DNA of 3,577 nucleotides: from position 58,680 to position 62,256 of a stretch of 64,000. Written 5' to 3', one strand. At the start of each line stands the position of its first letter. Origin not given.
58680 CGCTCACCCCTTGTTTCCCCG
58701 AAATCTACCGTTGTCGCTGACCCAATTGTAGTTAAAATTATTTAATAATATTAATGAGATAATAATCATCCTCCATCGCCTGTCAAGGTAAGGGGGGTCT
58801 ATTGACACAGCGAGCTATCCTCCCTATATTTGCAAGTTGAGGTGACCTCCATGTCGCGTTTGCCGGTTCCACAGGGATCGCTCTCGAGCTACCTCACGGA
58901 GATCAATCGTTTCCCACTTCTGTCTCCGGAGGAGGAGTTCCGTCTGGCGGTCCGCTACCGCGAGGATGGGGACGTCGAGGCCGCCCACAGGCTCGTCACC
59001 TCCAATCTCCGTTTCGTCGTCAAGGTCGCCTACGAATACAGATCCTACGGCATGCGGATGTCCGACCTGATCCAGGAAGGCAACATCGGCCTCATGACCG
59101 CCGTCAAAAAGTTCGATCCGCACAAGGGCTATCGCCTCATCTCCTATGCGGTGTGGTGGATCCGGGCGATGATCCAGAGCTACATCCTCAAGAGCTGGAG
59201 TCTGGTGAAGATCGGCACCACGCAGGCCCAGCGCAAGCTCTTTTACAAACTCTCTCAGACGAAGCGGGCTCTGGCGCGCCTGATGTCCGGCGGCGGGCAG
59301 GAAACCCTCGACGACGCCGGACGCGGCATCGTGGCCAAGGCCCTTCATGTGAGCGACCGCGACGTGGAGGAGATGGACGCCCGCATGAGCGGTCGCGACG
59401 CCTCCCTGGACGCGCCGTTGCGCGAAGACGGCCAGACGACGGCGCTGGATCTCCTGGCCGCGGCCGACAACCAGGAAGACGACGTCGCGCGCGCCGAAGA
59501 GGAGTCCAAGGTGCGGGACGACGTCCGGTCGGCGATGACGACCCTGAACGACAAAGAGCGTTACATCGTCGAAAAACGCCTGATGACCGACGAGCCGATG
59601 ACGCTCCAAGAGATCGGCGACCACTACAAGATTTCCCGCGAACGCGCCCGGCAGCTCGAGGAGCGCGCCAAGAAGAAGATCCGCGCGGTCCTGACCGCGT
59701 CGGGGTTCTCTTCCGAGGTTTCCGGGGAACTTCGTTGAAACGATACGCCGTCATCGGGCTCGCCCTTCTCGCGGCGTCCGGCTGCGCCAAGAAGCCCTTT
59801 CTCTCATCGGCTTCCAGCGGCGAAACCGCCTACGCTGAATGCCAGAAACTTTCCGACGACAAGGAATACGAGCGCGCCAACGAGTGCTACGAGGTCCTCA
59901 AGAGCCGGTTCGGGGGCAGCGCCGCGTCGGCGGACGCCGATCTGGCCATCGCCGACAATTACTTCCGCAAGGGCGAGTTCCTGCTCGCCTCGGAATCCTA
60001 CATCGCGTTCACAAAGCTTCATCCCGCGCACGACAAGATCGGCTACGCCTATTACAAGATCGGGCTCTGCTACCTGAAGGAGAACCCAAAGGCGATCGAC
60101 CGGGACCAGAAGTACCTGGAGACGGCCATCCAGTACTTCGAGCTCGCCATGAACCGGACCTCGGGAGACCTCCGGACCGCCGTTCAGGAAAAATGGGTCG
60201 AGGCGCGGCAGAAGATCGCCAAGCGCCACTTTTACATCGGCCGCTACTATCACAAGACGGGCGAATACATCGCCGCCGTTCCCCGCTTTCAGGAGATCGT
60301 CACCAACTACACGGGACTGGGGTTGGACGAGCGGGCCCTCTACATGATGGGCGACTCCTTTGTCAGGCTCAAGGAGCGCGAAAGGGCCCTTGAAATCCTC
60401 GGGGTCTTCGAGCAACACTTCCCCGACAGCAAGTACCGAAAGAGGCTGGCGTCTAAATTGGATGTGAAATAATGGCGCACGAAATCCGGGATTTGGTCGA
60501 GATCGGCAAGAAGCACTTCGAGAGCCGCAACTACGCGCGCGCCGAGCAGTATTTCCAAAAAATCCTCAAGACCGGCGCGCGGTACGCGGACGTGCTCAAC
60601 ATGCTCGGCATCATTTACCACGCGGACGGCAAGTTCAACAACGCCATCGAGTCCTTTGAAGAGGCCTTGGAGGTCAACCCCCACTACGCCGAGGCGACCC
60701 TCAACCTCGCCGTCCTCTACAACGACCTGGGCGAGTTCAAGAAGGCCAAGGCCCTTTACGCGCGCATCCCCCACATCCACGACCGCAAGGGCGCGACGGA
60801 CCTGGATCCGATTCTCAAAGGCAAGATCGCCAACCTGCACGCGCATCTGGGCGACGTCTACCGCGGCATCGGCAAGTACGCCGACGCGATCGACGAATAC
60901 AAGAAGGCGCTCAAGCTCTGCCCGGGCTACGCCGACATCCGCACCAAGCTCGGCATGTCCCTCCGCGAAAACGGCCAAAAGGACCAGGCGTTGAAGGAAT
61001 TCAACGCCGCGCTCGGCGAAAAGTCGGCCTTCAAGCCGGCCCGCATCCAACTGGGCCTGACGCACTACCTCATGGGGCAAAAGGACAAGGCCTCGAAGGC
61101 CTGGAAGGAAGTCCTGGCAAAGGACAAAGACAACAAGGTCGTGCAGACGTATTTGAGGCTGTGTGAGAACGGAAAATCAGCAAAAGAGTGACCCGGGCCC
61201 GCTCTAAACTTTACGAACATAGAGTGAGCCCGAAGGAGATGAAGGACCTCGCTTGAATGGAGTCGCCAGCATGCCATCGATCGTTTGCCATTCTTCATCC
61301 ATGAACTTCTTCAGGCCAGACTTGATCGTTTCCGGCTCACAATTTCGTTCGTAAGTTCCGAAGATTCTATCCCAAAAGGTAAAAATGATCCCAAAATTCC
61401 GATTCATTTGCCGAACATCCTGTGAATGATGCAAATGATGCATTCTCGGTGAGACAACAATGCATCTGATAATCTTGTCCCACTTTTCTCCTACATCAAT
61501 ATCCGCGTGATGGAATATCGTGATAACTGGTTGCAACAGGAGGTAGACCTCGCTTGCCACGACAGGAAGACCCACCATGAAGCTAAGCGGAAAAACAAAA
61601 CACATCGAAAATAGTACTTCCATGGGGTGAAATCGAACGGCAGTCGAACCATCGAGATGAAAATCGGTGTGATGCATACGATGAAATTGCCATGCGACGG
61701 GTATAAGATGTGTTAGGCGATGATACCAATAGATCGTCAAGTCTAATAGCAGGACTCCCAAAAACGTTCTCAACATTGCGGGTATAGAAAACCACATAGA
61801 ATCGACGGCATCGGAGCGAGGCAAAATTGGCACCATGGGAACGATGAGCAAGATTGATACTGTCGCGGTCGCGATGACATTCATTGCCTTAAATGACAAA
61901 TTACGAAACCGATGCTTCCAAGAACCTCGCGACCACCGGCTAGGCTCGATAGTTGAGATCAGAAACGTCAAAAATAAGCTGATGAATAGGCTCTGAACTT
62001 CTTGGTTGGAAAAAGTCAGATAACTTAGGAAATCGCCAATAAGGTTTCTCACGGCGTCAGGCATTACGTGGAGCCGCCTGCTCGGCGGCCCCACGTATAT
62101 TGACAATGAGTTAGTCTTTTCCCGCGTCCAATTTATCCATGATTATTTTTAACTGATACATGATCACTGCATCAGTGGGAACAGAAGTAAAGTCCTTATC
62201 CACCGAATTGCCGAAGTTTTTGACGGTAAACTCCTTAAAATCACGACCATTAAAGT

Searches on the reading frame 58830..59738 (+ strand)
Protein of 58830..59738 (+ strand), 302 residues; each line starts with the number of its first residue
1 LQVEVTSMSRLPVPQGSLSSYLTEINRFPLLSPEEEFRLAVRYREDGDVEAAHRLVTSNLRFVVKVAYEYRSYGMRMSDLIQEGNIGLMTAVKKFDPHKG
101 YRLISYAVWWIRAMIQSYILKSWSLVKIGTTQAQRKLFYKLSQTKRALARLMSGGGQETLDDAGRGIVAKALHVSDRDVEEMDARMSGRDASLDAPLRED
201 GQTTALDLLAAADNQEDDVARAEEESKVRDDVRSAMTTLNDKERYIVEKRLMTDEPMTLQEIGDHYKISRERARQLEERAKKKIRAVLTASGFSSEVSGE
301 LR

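Call 72: search_protein_families(library=ncbifam, proteins=[window:58830-59738:+], max_evalue=0.001)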
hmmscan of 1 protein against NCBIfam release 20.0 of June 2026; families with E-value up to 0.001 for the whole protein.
window:58830-59738:+ (302 aa): 48 families (the best 25 are shown)
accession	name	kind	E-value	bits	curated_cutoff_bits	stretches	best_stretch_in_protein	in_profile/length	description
TIGR02392.1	rpoH_proteo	equivalog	3.2e-101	338.5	323.1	1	16-289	1-269/270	RNA polymerase sigma factor RpoH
NF005143.0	PRK06596.1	subfamily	3.2e-100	335.3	241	1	10-290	8-283/285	RNA polymerase factor sigma-32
NF005693.0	PRK07500.1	equivalog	5.6e-76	255.4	315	1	28-290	18-279/289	RNA polymerase factor sigma-32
TIGR02394.1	rpoS_proteo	equivalog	4.2e-56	190.5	378.7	1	18-296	15-282/285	RNA polymerase sigma factor RpoS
NF004207.0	PRK05657.1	equivalog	7.7e-54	183.2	394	1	19-296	59-325/329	RNA polymerase sigma factor RpoS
TIGR02997.1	Sig70-cyanoRpoD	subfamily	2.5e-45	155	384.5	1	50-285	74-298/298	RNA polymerase sigma factor, RpoD/SigA family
NF006666.0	PRK09210.1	equivalog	1.8e-42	146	572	1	20-286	103-358/370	RNA polymerase sigma factor RpoD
NF041931.2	MzaA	equivalog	2.4e-41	142.4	800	1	49-286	474-703/726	MZA anti-phage system associated sigma-70 family RNA polymerase sigma factor MzaA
TIGR02393.1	RpoD_Cterm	equivalog_domain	9e-41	140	354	1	51-287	1-227/238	RNA polymerase sigma factor RpoD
NF005920.0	PRK07921.1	subfamily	1.1e-36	126.4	464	1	46-286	87-316/328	RNA polymerase sigma factor SigB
NF005642.0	PRK07405.1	subfamily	1.3e-35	123.1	524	1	50-286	82-307/318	RNA polymerase sigma factor SigD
NF005785.0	PRK07598.1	equivalog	2.1e-34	119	554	1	50-285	175-399/415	RNA polymerase sigma factor SigC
NF004562.0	PRK05901.1-4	equivalog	7.8e-34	117.1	779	1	45-287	311-543/571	RNA polymerase sigma factor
NF004615.0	PRK05949.1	subfamily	1.5e-33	116.1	530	1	50-285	91-315/327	RNA polymerase sigma factor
TIGR02937.1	sigma70-ECF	superfamily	5.2e-33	114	42.9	1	50-286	1-163/165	sigma-70 family RNA polymerase sigma factor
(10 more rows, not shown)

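Call 73: search_protein_families(library=pfam, proteins=[window:58830-59738:+], max_evalue=0.001)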
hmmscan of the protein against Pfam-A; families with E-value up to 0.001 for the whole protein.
window:58830-59738:+ (302 aa): 3 families
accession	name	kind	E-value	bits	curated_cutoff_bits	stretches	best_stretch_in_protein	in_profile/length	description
PF04542.20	Sigma70_r2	-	1.2e-17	63.9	24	1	55-123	1-69/71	Sigma-70 region 2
PF04545.22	Sigma70_r4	-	1.1e-13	51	24.1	1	235-285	1-49/50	Sigma-70, region 4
PF00140.25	Sigma70_r1_2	-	2.4e-10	40.6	22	1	17-45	2-30/34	Sigma-70 factor, region 1.2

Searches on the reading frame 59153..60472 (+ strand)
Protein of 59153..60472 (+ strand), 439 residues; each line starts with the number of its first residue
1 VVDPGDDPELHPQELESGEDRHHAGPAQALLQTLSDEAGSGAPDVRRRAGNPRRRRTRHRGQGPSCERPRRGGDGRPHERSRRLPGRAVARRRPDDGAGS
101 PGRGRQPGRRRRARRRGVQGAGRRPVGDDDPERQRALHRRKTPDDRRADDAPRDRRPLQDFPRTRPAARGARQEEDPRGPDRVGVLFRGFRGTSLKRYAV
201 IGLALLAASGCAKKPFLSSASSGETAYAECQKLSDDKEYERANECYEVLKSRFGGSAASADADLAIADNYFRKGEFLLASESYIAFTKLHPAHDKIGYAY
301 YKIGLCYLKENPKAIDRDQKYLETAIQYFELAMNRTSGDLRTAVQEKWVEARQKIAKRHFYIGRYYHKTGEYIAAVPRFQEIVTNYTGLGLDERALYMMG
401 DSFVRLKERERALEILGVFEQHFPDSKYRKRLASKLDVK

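Call 11: search_protein_families(library=pfam, proteins=[window:59153-60472:+], max_evalue=0.01)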
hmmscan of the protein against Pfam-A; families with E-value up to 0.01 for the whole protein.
window:59153-60472:+ (439 aa): 7 families
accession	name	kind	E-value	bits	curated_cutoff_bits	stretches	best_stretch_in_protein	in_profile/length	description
PF13525.12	YfiO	-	7.9e-25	88.3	25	1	224-410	6-195/203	Outer membrane lipoprotein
PF13174.12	TPR_6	-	9.5e-12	45.2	26.3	1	395-426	2-33/33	Tetratricopeptide repeat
PF13512.12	TPR_18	-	3.1e-09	37.6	21.9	1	222-316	9-103/145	Tetratricopeptide repeat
PF13424.12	TPR_12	-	0.0009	19.8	30.1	0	362-416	9-68/77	Tetratricopeptide repeat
PF13432.12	TPR_16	-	0.0018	19.1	32.7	0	264-309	1-43/65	Tetratricopeptide repeat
PF09976.15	TPR_21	-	0.0059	16.8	25.5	0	195-353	11-167/193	Tetratricopeptide repeat-like domain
PF07719.23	TPR_2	-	0.006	17.1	27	0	356-381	1-26/34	Tetratricopeptide repeat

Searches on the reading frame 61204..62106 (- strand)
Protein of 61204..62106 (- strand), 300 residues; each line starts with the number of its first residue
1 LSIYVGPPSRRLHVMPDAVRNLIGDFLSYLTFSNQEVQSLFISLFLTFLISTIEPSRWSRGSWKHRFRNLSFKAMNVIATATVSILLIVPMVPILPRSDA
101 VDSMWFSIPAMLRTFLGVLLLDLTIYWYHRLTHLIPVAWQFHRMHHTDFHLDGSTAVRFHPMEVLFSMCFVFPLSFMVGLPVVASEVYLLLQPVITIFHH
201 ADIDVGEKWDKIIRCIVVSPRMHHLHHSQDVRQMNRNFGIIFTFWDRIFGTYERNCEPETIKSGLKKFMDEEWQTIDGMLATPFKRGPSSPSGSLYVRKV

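Call 11: search_protein_families(library=pfam, proteins=[window:61204-62106:-], max_evalue=0.01)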
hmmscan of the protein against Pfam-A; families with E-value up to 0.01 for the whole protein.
window:61204-62106:- (300 aa): 1 family
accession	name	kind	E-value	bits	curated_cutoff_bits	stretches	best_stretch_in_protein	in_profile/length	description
PF04116.19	FA_hydroxylase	-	3.2e-26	92.7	31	1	115-251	2-132/132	Fatty acid hydroxylase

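Call 28: find_encoding_contigs(protein=window:61204-62106:-, flank=10000, max_places=3)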
Protein window:61204-62106:- (300 aa): no gene with exactly this product is on record in the collection.
